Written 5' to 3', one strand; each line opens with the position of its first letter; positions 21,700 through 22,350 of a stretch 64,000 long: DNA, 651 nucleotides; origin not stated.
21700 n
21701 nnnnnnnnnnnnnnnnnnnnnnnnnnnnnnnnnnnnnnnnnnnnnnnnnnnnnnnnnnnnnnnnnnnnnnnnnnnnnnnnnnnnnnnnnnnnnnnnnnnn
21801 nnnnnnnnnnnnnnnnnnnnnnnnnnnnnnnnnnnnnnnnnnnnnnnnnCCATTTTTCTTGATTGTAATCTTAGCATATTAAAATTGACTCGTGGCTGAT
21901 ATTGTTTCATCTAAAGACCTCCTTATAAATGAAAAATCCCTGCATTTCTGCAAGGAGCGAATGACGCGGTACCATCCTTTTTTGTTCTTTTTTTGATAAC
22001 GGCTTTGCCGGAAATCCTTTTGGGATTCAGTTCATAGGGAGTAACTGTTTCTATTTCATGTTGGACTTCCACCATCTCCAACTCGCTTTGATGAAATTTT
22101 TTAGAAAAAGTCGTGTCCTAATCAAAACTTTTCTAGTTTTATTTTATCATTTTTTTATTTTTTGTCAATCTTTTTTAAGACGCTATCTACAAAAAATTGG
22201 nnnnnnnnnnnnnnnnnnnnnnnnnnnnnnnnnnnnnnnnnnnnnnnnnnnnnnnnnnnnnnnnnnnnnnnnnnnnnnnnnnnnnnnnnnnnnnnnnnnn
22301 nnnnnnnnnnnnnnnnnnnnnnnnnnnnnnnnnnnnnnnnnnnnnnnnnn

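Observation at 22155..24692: ATP-grasp ligase and extended class I aminotransferase pair welded into the dnaB-dnaI replication operon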

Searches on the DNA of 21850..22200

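Call 68: search_rna_families(source=window, start=21850, end=22200, threshold=evalue, max_evalue=10, show_alignments=1)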
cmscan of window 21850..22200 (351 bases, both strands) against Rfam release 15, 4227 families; matches with E-value up to 10: 3.
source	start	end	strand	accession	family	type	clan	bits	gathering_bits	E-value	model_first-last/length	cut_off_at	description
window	21950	22134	-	RF00230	T-box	Cis-reg; leader;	-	72.9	93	3.9e-16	1-219/219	no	T-box leader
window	21924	21999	-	RF02860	Arrc14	Gene; sRNA;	-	16.3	99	5.9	1-167/167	no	Actinobacillus sRNA 14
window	21934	22009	-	RF01393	isrJ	Gene; sRNA;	-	13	37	7.5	1-75/75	no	isrJ Hfq binding RNA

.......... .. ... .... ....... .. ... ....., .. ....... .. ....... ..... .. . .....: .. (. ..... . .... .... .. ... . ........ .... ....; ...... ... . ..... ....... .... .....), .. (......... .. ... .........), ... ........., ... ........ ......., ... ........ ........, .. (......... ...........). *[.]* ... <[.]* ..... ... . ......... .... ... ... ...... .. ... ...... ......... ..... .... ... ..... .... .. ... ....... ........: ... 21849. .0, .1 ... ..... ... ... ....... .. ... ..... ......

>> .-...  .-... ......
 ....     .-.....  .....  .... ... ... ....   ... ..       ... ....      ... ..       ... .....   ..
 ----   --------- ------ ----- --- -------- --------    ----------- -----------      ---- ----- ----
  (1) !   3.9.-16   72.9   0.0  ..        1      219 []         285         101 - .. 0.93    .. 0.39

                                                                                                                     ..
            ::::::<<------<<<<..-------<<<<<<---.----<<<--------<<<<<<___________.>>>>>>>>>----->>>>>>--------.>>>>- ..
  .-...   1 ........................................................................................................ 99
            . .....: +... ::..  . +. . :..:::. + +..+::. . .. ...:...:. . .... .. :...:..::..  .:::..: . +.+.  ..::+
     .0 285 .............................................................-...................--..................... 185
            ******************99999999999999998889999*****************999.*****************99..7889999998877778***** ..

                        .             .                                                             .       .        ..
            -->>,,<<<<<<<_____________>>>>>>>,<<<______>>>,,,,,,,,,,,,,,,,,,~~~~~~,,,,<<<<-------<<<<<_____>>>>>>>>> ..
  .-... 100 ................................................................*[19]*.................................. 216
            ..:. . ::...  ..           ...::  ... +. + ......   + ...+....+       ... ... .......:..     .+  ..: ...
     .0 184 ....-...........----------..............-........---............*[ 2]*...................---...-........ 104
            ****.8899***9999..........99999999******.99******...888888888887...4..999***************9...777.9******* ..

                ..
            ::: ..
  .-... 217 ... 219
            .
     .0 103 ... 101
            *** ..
